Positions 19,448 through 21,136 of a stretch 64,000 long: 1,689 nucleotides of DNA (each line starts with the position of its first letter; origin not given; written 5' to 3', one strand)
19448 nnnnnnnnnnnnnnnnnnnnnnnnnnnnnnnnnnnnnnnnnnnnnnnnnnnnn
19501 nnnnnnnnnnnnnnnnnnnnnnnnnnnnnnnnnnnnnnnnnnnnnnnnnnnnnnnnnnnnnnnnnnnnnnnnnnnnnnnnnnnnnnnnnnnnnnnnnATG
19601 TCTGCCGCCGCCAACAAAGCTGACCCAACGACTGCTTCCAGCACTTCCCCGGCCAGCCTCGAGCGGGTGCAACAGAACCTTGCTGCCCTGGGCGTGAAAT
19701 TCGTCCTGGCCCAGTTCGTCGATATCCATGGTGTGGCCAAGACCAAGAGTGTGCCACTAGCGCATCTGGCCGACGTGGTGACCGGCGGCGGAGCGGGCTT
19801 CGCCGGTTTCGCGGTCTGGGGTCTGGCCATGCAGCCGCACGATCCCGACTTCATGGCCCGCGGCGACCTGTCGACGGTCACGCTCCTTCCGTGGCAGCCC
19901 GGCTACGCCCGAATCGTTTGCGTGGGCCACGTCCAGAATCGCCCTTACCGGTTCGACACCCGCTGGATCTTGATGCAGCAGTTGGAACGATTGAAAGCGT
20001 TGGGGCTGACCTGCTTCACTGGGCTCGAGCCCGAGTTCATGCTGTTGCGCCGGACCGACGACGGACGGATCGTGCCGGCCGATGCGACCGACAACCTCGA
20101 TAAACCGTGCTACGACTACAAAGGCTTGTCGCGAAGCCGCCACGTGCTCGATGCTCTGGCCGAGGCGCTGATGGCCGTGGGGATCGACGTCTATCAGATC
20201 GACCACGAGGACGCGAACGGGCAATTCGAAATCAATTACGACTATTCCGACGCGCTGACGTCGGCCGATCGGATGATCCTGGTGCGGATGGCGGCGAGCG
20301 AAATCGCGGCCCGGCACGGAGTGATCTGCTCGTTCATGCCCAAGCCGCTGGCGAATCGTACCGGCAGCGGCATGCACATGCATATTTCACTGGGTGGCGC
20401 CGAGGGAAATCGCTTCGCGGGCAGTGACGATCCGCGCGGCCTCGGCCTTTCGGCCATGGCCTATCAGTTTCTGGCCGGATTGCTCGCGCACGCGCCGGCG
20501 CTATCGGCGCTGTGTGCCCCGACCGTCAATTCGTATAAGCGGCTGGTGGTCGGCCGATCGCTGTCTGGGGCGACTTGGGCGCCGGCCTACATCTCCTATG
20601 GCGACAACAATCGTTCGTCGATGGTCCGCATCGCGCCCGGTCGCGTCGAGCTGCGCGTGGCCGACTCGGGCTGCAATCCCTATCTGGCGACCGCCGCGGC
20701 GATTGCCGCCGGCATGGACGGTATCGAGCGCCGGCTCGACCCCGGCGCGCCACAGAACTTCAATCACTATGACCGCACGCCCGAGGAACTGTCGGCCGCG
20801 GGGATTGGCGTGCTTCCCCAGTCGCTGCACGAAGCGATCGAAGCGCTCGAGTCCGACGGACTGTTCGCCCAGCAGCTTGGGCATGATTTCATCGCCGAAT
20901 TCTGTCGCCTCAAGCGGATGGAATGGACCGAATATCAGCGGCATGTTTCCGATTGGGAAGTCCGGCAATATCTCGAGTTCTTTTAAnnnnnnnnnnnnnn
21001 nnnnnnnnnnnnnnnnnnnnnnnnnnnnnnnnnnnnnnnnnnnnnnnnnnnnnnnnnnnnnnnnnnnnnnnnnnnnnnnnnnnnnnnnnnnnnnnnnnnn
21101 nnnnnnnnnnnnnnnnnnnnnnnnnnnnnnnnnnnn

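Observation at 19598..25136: Compact N-methylglutamate-pathway-like operon: GS-like synthetase, GATase-2/GXGXG/FMN glutamate-synthase-like trio, then a monomeric sarcosine-oxidase-like flavoenzyme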

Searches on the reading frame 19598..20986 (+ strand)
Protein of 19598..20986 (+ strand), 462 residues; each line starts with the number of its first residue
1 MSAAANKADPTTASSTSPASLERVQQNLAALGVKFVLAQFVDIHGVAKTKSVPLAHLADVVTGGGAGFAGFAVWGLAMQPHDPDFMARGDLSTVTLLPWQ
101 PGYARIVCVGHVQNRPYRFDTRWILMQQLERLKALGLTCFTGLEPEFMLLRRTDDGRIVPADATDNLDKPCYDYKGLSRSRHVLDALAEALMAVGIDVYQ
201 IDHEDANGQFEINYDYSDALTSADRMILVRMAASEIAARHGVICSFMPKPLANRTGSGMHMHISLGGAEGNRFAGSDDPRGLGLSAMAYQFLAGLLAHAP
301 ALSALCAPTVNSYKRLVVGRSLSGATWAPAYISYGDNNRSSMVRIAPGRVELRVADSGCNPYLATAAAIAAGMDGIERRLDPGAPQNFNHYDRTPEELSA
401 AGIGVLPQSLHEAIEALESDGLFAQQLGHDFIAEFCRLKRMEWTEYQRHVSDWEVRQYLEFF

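Call 3: search_protein_families(library=ncbifam, proteins=[window:19598-20986:+])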
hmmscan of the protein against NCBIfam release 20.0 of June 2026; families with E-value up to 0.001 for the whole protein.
window:19598-20986:+ (462 aa): 5 families
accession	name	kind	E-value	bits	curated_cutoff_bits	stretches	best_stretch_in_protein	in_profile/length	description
TIGR03105.1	gln_synth_III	equivalog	9e-188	624.2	469.6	1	25-460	2-435/435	type III glutamate--ammonia ligase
TIGR00653.1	GlnA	equivalog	4.6e-99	332.2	429.15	1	23-459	2-461/462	type I glutamate--ammonia ligase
NF045547.1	GGputSyn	equivalog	2.4e-81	273.7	650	1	22-454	3-438/438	gamma-glutamylputrescine synthetase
NF007006.0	PRK09469.1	equivalog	4.1e-45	154.2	845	1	185-448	194-456/469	glutamate--ammonia ligase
NF041605.1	gln_syn_GlnII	equivalog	2.2e-05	23.8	500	1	180-264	146-231/333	glutamine synthetase GlnII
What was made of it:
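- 19598..20986 (+): gmaS, gamma-glutamylmethylamide synthetase (glutamate--methylamine ligase), 462 aa. An alternative GTG start lies at 19550. TIGR03105 scores 624 bits against a cut-off of 470 (call 3).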

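Call 4: search_protein_families(library=pfam, proteins=[window:19598-20986:+])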
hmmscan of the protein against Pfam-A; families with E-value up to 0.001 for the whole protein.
window:19598-20986:+ (462 aa): 2 families
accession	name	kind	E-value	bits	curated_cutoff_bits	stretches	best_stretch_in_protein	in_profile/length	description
PF00120.29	Gln-synt_C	-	5e-100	335.3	24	1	120-458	3-344/344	Glutamine synthetase, catalytic domain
PF03951.24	Gln-synt_N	-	1.8e-05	24.7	33.4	1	33-108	2-77/82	Glutamine synthetase, beta-Grasp domain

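Call 16: search_solved_structures(query=window:19598-20986:+, show_alignments=1)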
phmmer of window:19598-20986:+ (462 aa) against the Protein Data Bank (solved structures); distinct sequences matched with E-value up to 0.001: 44.
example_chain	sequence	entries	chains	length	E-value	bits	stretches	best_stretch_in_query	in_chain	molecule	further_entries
9qur_A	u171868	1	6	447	3e-189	632.6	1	19-462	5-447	Glutamate--methylamine ligase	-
7cql_A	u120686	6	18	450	2.4e-98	333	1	31-459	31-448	Type III glutamate--ammonia ligase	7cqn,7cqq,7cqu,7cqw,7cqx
8oow_A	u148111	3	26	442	2.1e-70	240.9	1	31-461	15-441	Glutamine synthetase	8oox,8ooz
7tdv_A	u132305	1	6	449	3.8e-70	240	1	28-460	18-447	Glutamine synthetase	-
7tf6_A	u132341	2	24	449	4.9e-70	239.7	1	31-460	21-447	Glutamine synthetase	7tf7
9y4a_A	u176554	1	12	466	5.4e-70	239.5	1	31-460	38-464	Glutamine synthetase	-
8s59_O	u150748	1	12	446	1.3e-68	235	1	25-460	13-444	Glutamine synthetase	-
8tfb_A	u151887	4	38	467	1.5e-68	234.8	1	25-460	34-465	Glutamine synthetase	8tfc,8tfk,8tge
8ool_A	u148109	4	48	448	3.3e-68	233.6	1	20-460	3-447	Glutamine synthetase from Methanothermococcus thermolithotrophicus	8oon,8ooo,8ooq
8ufj_A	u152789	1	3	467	1.9e-67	231.1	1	25-460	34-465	Glutamine synthetase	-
7ten_A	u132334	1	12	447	3.2e-66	227.1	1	32-462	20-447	Glutamine synthetase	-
7tf9_A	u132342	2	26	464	3.5e-66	227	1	32-462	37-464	Glutamine synthetase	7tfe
7tdp_A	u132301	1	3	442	6e-66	226.2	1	32-461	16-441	Glutamine synthetase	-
7tfa_B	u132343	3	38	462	6.4e-66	226.1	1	32-461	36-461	Glutamine synthetase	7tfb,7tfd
7tfc_A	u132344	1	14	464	8.5e-63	215.8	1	22-460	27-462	Glutamine synthetase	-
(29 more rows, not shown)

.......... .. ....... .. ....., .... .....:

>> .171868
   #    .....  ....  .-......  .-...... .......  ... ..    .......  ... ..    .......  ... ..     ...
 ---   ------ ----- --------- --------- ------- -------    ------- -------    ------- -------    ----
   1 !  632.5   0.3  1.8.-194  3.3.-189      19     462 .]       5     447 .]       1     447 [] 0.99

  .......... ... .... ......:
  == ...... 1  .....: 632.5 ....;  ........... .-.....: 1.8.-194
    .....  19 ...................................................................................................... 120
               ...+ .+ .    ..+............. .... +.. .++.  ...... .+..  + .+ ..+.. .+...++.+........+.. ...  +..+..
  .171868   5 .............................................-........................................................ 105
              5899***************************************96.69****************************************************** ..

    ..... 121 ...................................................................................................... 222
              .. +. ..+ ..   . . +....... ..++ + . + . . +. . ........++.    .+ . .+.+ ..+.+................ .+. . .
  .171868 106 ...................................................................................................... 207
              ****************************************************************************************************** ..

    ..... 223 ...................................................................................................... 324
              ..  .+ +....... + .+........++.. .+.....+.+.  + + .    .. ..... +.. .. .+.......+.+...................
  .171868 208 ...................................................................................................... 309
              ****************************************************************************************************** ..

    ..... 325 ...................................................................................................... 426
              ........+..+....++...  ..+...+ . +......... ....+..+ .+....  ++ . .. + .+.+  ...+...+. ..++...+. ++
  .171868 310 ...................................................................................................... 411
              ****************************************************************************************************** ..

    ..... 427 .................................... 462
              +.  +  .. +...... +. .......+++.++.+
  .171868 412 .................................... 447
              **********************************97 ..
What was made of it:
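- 19598..20986 (+): PDB 9qur 'Glutamate--methylamine ligase' scores 633 bits, against 333 bits for Rhodovulum GmaS 7cql and at most 241 bits for true GS (call 16).
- On GmaS (gamma-glutamylmethylamide synthetase): PDB 9qur glutamate--methylamine ligase scores 633 bits, RhGmaS 333 bits, and true GS at most 241 bits (calls 4, 16).
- Its best solved relative is a glutamate--methylamine ligase at 633 bits (call 16).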

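Call 21: find_homologous_proteins(query=window:19598-20986:+)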
Query window:19598-20986:+ (462 aa): 7996 proteins with E <= 0.001 among 8000 candidates; the best 120 are listed.
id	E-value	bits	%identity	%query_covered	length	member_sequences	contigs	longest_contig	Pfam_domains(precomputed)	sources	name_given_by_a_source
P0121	0.0e+0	1058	100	100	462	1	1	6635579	PF03951.25,PF00120.30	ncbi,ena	-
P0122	8.1e-280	946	91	97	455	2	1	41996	PF00120.30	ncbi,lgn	-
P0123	5.6e-246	835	79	97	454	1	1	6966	PF03951.25,PF00120.30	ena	-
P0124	6.7e-246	834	81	96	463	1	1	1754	PF00120.30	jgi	jgi:glutamine synthetase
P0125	8.2e-244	827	79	98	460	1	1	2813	PF03951.25,PF00120.30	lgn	-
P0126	3.6e-213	726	72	95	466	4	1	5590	PF03951.25,PF00120.30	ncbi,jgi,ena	jgi:glutamine synthetase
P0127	7.2e-209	712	68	100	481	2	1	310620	PF03951.25,PF00120.30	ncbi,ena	-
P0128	3.0e-208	710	70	95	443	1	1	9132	PF03951.25,PF00120.30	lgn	-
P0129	3.5e-208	710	67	98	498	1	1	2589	PF03951.25,PF00120.30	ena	-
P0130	3.7e-208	710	67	98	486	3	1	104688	PF03951.25,PF00120.30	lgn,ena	-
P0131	6.6e-208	709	66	100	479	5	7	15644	PF03951.25,PF00120.30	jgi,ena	jgi:glutamine synthetase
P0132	2.0e-207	707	71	93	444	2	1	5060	PF03951.25,PF00120.30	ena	-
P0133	2.3e-207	707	68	96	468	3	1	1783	PF03951.25,PF00120.30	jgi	jgi:glutamine synthetase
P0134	4.0e-207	706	68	96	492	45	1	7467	PF03951.25,PF00120.30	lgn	-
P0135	6.2e-207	706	69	95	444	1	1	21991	PF03951.25,PF00120.30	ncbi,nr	ncbi:MAG: type III glutamate--ammonia ligase [Pirellulales bacterium]|nr:type III glutamate--ammonia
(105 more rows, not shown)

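Call 23: find_related_loci(query=A1, collection=genome_contigs, flank=10000)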
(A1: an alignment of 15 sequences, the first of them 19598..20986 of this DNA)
Query A1 (462 aa) in genome_contigs; peptide patterns used: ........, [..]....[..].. (x = any residue, [..] = any of these).
599 stretches matched a pattern (row limit reached: there are more); 587 encode a relative of the query (tblastn E <= 1e-3); the best 80 are kept; 80 distinct loci.
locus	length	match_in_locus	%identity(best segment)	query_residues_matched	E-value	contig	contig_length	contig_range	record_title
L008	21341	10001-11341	67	18-462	0e+0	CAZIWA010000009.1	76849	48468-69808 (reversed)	MAG TPA_asm: uncultured Phycisphaeraceae bacterium isolate SRP193066_co1_98 genome assembly, contig: NODE_363_length_768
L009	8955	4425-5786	66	4-462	0e+0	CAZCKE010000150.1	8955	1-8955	MAG TPA_asm: uncultured Tepidisphaeraceae bacterium isolate SRP273308_co1_284 genome assembly, contig: NODE_11567_length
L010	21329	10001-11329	68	20-462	0e+0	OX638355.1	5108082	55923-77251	MAG: Terriglobia bacterium isolate 290eebee-5386-4bec-b87c-7b5c19ab3581 genome assembly, chromosome: 1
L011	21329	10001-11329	69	20-462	0e+0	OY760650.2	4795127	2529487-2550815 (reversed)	MAG: Terriglobia bacterium isolate 5d79d33f-5ea2-468b-941e-0445094ce055 genome assembly, chromosome: 1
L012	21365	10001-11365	65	8-462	0e+0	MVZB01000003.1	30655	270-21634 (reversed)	MAG: candidate division BRC1 bacterium ADurb.BinA292 BWZ08_contig000003, whole genome shotgun sequence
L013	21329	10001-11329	68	20-462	0e+0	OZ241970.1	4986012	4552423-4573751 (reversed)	MAG: Candidatus Versatilivorator sp. isolate cab9fe59-187a-48cc-98ea-4e9e5a22d3a3 genome assembly, chromosome: 1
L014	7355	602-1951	67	10-462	0e+0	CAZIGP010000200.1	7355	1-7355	MAG TPA_asm: uncultured Pirellulales bacterium isolate SRP237561_co1_37 genome assembly, contig: NODE_20768_length_7355_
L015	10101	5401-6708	68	25-462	0e+0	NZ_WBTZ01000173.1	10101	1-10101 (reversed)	MAG: Zoogloea sp. isolate SB3 contig_2555, whole genome shotgun sequence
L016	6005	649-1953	69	28-462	0e+0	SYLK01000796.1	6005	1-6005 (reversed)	MAG: Planctomyces sp. isolate F1-80-MAGs062 F1-80__c657668, whole genome shotgun sequence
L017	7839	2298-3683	64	1-462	0e+0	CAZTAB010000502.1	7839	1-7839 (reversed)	MAG TPA_asm: uncultured Verrucomicrobiota bacterium isolate SRP092796_co2_739 genome assembly, contig: k141_4838146, who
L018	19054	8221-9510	69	33-462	0e+0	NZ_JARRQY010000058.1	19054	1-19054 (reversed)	MAG: Acidihalobacter sp. isolate Spart_214_MAG scaffold_132, whole genome shotgun sequence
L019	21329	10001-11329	64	20-462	0e+0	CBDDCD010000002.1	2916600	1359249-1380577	MAG: Candidatus Moanabacter sp. isolate 2850a97a-5ae3-46e8-bb4b-bf19cc2112fb genome assembly, contig: contig_2, whole ge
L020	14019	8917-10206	66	33-462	0e+0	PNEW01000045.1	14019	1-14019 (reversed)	Verrucomicrobia bacterium Opi.OSU.00C Opi.OSU.00C.0018.1, whole genome shotgun sequence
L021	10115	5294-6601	68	25-462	0e+0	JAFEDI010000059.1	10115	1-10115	MAG: Proteobacteria bacterium isolate SZAS-76 CK_MAG-26__59__length-10115, whole genome shotgun sequence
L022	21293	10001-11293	67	33-462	0e+0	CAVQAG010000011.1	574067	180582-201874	MAG: uncultured delta proteobacterium isolate MFD09286.bin.2.82 genome assembly, contig: contig_44811, whole genome shot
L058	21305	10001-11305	70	28-462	0e+0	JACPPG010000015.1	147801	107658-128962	MAG: Planctomycetia bacterium isolate NC_groundwater_621_Pr5_B-0.1um_65_48 alan_book_18_scaffold_52962, whole genome sho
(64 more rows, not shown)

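Call 27: find_encoding_contigs(protein=P0122, flank=10000, max_places=2)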
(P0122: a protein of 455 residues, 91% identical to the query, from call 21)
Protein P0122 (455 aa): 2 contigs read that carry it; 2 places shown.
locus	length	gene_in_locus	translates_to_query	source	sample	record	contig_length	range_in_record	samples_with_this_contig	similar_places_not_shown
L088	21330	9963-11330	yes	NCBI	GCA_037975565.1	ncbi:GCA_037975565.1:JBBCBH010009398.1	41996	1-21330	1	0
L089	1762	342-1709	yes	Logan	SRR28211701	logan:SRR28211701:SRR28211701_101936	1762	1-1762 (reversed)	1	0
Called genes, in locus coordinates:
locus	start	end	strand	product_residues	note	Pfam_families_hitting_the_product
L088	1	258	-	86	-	?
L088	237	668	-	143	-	-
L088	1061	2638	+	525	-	-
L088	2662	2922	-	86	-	PF01541:GIY-YIG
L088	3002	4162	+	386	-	PF02275:CBAH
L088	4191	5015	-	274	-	PF00749:tRNA-synt_1c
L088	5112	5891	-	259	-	PF01936:NYN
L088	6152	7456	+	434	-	PF02810:SEC-C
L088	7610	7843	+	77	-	PF04993:TfoX_N (weak)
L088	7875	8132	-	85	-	-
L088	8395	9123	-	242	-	PF00158:Sigma54_activat, PF14532:Sigma54_activ_2 (weak), PF25601:AAA_lid_14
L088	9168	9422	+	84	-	-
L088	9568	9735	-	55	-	-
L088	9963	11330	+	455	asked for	PF00120:Gln-synt_C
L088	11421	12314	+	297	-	PF13522:GATase_6, PF13537:GATase_7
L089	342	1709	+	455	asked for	PF00120:Gln-synt_C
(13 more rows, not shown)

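Call 28: find_encoding_contigs(protein=P0127, flank=10000, max_places=2)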
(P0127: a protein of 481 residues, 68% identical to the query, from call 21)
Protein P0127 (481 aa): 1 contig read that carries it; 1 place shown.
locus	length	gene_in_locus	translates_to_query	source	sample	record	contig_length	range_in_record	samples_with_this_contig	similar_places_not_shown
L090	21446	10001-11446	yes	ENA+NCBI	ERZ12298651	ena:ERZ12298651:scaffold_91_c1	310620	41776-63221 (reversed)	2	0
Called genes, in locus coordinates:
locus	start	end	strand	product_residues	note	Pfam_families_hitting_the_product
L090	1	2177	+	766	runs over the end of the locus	PF00933:Glyco_hydro_3, PF01915:Glyco_hydro_3_C, PF14310:Fn3-like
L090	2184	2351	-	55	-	-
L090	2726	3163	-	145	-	-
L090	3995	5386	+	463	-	PF06751:EutB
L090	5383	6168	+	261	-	PF05985:EutC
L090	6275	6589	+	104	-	PF00583:Acetyltransf_1, PF13673:Acetyltransf_10, PF13508:Acetyltransf_7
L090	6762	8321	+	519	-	PF00324:AA_permease, PF13520:AA_permease_2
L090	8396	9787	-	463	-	PF00072:Response_reg (weak), PF00158:Sigma54_activat, PF14532:Sigma54_activ_2, PF07728:AAA_5, PF25601:AAA_lid_14, PF02954:HTH_8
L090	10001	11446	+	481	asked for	PF03951:Gln-synt_N (weak), PF00120:Gln-synt_C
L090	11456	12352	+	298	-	PF13522:GATase_6, PF13537:GATase_7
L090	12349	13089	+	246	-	PF01493:GXGXG (weak)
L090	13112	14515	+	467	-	PF01645:Glu_synthase, PF01070:FMN_dh, PF00478:IMPDH, PF00977:His_biosynth (faint), PF03060:NMO, PF01645:Glu_synthase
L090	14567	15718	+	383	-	PF01266:DAO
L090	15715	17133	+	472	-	PF01546:Peptidase_M20, PF07687:M20_dimer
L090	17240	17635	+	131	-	PF03928:HbpS-like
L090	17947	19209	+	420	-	PF00871:Acetate_kinase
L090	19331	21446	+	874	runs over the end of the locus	-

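Call 29: find_encoding_contigs(protein=P0130, flank=10000, max_places=2)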
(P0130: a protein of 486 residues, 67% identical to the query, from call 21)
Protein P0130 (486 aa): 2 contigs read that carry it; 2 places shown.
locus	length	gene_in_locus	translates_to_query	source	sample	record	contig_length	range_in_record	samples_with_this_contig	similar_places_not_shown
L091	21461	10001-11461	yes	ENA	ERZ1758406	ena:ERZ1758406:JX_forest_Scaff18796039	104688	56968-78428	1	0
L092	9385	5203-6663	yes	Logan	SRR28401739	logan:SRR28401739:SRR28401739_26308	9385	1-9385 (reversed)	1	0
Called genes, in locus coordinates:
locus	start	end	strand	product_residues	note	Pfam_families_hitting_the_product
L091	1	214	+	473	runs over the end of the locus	PF07586:HXXSHH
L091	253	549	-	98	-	-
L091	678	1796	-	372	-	PF02012:BNR (faint), PF15902:Sortilin-Vps10 (faint)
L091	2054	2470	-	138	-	PF13564:DoxX_2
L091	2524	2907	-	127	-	PF03795:YCII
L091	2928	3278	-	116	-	PF03795:YCII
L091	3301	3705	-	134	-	PF06983:3-dmu-9_3-mt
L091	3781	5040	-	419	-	PF04542:Sigma70_r2, PF08281:Sigma70_r4_2, PF20239:DUF6596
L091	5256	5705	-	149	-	PF13302:Acetyltransf_3 (weak), PF13527:Acetyltransf_9, PF00583:Acetyltransf_1, PF13673:Acetyltransf_10, PF13508:Acetyltransf_7, PF14542:Acetyltransf_CG (weak), PF08445:FR47 (weak)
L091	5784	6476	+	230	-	PF03483:B3_4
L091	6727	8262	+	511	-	PF00324:AA_permease, PF13520:AA_permease_2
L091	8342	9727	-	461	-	PF00072:Response_reg (faint), PF00158:Sigma54_activat, PF14532:Sigma54_activ_2, PF07728:AAA_5, PF25601:AAA_lid_14, PF02954:HTH_8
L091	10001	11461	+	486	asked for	PF03951:Gln-synt_N (weak), PF00120:Gln-synt_C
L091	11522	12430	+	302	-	PF13230:GATase_4 (weak), PF13522:GATase_6, PF13537:GATase_7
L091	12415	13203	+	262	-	-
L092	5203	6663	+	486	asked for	PF03951:Gln-synt_N (weak), PF00120:Gln-synt_C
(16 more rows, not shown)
